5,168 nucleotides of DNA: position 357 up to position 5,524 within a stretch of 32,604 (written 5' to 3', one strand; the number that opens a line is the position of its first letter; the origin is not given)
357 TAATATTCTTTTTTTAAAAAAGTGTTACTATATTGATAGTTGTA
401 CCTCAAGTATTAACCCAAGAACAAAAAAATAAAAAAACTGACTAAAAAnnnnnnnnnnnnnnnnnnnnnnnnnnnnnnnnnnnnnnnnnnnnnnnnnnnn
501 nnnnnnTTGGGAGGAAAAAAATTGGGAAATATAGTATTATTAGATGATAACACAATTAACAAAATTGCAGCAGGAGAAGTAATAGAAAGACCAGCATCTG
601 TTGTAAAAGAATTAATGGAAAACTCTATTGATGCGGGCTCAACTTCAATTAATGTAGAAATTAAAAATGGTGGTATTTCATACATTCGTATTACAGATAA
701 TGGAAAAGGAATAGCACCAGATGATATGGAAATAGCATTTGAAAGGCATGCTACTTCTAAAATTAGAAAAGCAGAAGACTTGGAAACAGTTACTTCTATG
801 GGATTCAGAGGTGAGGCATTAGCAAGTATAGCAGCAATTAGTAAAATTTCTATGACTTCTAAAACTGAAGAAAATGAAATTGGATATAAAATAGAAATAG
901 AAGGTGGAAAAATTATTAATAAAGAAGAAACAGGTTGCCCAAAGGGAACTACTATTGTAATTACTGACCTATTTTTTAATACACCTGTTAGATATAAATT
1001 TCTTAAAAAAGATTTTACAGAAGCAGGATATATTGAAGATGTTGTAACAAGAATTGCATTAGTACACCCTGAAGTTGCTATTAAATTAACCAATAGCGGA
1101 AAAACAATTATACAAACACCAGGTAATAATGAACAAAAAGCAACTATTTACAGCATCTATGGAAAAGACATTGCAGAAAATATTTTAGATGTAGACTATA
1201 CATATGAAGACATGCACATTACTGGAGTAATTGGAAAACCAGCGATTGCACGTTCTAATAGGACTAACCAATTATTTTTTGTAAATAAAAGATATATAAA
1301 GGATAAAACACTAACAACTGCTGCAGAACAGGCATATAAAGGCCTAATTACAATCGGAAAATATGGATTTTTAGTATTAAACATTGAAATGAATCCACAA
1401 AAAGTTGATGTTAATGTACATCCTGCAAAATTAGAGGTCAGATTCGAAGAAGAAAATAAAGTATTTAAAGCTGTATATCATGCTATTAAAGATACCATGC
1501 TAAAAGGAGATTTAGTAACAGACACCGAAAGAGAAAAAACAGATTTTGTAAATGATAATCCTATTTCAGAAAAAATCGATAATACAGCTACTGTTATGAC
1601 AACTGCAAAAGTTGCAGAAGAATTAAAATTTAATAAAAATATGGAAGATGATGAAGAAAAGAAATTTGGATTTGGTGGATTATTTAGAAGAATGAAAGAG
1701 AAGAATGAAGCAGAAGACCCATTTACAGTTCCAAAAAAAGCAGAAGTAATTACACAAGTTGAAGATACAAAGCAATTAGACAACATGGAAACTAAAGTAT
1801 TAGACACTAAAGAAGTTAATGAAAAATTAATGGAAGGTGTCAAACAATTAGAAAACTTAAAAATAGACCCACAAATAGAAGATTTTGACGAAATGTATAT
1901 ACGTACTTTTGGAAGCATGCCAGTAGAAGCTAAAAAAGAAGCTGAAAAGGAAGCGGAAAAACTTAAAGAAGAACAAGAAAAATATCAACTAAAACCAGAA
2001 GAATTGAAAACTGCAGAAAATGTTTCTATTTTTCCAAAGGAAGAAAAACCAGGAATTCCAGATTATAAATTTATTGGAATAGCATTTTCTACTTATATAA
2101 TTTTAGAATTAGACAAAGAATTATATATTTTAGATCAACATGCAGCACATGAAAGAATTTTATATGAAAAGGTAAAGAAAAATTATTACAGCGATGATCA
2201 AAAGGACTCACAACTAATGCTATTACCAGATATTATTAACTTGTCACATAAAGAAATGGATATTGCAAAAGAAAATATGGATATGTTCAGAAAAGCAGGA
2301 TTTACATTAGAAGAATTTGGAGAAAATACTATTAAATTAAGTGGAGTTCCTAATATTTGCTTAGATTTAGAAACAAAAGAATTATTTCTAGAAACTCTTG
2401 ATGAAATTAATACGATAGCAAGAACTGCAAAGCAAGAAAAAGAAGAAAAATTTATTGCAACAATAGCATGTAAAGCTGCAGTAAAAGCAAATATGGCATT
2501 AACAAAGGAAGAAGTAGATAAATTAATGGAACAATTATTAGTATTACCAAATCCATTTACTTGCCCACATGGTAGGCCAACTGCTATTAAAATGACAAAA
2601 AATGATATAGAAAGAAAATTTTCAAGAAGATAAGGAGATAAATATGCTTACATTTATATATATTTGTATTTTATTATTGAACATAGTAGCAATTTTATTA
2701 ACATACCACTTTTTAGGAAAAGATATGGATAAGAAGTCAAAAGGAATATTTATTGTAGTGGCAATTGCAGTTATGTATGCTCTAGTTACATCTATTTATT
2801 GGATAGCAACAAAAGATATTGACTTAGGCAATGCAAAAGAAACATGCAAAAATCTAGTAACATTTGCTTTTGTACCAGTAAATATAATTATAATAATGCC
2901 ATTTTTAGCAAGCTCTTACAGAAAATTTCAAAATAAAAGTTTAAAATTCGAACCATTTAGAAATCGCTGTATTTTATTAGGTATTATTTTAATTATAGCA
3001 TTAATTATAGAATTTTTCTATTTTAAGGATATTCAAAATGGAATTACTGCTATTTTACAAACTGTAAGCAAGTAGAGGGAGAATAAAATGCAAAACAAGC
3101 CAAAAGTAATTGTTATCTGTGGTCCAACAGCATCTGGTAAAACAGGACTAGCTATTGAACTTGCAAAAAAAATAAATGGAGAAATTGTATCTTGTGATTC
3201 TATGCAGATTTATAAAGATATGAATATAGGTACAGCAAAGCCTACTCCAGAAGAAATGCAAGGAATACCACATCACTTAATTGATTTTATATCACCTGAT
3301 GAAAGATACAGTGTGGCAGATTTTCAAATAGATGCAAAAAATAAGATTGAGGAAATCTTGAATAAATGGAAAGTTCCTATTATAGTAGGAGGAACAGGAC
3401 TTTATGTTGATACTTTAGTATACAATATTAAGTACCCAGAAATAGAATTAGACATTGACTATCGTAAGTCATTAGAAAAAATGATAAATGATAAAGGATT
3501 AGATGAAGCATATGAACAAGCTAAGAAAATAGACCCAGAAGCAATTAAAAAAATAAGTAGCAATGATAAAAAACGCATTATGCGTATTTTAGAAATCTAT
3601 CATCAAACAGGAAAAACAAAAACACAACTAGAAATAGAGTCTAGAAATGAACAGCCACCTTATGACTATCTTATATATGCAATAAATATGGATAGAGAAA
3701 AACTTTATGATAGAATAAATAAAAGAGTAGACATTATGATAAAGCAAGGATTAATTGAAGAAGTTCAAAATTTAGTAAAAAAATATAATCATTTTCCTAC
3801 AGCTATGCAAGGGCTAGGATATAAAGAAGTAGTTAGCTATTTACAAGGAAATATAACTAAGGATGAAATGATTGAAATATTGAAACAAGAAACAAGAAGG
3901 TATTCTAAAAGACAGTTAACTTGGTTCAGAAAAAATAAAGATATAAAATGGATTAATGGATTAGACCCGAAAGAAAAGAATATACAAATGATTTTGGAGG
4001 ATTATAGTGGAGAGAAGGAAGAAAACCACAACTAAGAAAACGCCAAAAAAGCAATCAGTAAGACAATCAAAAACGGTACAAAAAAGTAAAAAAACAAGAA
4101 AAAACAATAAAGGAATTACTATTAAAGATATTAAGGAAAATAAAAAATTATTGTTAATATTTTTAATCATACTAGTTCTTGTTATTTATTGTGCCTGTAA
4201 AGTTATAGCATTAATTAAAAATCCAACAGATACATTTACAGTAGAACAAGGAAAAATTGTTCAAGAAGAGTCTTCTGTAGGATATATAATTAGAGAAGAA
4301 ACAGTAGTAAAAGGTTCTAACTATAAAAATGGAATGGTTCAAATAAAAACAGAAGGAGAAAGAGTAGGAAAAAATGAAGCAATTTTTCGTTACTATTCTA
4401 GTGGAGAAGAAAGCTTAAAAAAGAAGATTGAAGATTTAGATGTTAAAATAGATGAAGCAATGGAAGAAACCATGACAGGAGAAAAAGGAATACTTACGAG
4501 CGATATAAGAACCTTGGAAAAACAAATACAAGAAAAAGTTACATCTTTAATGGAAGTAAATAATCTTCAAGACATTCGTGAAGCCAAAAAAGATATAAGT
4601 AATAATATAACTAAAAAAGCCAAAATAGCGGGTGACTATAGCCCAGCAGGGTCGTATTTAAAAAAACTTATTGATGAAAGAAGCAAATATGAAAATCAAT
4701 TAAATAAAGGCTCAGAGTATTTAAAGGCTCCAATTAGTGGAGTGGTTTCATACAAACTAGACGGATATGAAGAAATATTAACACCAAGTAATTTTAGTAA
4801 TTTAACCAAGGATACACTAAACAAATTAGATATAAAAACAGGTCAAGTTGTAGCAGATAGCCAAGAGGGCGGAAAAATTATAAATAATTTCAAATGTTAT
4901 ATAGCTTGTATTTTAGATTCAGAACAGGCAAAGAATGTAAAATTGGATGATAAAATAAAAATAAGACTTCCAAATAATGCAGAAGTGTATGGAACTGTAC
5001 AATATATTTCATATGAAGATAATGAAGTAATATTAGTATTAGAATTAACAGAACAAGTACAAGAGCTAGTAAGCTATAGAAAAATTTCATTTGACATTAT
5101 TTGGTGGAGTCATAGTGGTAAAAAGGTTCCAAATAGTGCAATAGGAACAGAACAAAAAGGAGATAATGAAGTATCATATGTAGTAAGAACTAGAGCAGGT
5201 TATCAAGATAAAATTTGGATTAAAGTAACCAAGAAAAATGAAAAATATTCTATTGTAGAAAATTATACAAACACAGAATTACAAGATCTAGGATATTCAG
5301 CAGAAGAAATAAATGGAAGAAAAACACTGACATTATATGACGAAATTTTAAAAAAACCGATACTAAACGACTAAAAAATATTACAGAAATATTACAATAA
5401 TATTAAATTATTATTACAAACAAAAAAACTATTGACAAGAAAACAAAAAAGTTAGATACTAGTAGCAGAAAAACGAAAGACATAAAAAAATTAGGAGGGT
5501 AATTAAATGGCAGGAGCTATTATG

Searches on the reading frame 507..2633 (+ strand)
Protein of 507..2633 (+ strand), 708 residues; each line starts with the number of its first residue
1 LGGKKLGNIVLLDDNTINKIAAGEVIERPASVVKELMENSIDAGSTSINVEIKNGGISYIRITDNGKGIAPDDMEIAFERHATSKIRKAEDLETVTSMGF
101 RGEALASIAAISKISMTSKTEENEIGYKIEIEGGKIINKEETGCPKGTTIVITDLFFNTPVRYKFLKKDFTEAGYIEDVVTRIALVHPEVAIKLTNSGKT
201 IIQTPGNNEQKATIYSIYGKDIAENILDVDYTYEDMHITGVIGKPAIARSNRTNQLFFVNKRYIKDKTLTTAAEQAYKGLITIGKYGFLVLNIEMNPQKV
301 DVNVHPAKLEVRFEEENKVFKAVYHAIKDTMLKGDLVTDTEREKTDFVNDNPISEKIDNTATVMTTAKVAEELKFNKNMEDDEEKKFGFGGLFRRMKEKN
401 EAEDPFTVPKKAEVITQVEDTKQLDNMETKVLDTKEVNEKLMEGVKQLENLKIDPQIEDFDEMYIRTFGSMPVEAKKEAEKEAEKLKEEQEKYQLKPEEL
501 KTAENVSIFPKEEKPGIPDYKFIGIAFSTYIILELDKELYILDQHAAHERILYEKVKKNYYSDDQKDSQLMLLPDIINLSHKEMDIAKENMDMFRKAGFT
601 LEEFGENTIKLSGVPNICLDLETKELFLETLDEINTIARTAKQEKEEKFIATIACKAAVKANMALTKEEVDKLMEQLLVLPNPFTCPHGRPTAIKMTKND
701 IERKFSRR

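Call 55: search_protein_families(library=pfam, proteins=[window:507-2633:+], max_evalue=0.00001)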
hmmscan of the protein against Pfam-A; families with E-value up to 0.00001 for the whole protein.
window:507-2633:+ (708 aa): 4 families
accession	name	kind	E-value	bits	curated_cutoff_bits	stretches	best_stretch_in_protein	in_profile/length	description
PF01119.25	DNA_mis_repair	-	3.5e-39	133.5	26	1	214-331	1-118/119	DNA mismatch repair protein, C-terminal domain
PF08676.16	MutL_C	-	3.6e-36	124.4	25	1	523-664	1-141/142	MutL C terminal dimerisation domain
PF13589.12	HATPase_c_3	-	2.1e-13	50.9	25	1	30-132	4-106/137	Histidine kinase-, DNA gyrase B-, and HSP90-like ATPase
PF02518.31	HATPase_c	-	3.9e-09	37.4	26.4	1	27-113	4-85/111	Histidine kinase-, DNA gyrase B-, and HSP90-like ATPase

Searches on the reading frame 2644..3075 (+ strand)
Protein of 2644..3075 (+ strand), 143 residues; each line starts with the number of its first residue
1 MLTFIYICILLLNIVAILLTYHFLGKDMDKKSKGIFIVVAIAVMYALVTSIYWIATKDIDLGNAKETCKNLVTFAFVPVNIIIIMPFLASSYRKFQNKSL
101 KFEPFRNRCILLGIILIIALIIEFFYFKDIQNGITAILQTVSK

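Call 53: find_encoding_contigs(protein=window:2644-3075:+, flank=10000, max_places=10)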
Protein window:2644-3075:+ (143 aa): 2 contigs read that carry it; 2 places shown.
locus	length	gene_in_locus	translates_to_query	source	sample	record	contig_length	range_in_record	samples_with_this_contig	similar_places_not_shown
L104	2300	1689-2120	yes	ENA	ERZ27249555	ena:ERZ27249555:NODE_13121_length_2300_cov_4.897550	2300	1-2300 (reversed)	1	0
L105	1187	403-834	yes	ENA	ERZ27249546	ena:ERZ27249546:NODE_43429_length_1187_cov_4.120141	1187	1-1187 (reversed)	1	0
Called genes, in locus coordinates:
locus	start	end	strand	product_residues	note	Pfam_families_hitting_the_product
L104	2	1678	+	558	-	?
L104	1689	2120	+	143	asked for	-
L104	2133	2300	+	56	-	?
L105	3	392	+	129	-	?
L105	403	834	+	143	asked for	-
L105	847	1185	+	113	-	?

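Call 55: search_protein_families(library=pfam, proteins=[window:2644-3075:+], max_evalue=0.00001)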
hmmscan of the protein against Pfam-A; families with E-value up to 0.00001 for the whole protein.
window:2644-3075:+ (143 aa): 0 families

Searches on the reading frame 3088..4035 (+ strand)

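Call 55: search_protein_families(library=pfam, proteins=[window:3088-4035:+], max_evalue=0.00001)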
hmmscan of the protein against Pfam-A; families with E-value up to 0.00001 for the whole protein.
window:3088-4035:+ (315 aa): 2 families
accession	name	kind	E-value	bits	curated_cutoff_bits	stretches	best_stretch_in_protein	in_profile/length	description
PF01715.23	IPPT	-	3.8e-90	302.3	23.6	1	40-282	1-242/243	IPP transferase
PF01745.22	IPT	-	2.6e-12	47.1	20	1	6-61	2-57/233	Isopentenyl transferase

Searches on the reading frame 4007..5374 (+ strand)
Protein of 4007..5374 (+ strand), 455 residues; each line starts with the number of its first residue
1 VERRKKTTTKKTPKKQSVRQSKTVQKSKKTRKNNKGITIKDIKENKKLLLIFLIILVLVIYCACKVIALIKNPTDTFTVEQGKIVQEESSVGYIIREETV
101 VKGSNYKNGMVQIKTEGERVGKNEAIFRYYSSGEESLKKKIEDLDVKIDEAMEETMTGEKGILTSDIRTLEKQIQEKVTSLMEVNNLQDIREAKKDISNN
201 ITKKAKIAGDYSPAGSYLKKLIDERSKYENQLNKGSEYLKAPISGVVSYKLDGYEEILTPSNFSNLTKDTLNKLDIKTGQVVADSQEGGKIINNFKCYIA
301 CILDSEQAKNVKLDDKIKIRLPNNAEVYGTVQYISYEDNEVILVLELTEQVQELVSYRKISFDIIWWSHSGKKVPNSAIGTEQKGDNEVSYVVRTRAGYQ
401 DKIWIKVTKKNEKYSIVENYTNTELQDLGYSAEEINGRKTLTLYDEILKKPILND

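Call 55: search_protein_families(library=pfam, proteins=[window:4007-5374:+], max_evalue=0.00001)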
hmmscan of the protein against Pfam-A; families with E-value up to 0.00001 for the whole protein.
window:4007-5374:+ (455 aa): 1 family
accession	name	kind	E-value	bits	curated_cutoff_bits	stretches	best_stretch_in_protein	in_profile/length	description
PF12700.13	HlyD_2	-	1.5e-51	175.9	25.1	1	39-451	3-407/416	HlyD family secretion protein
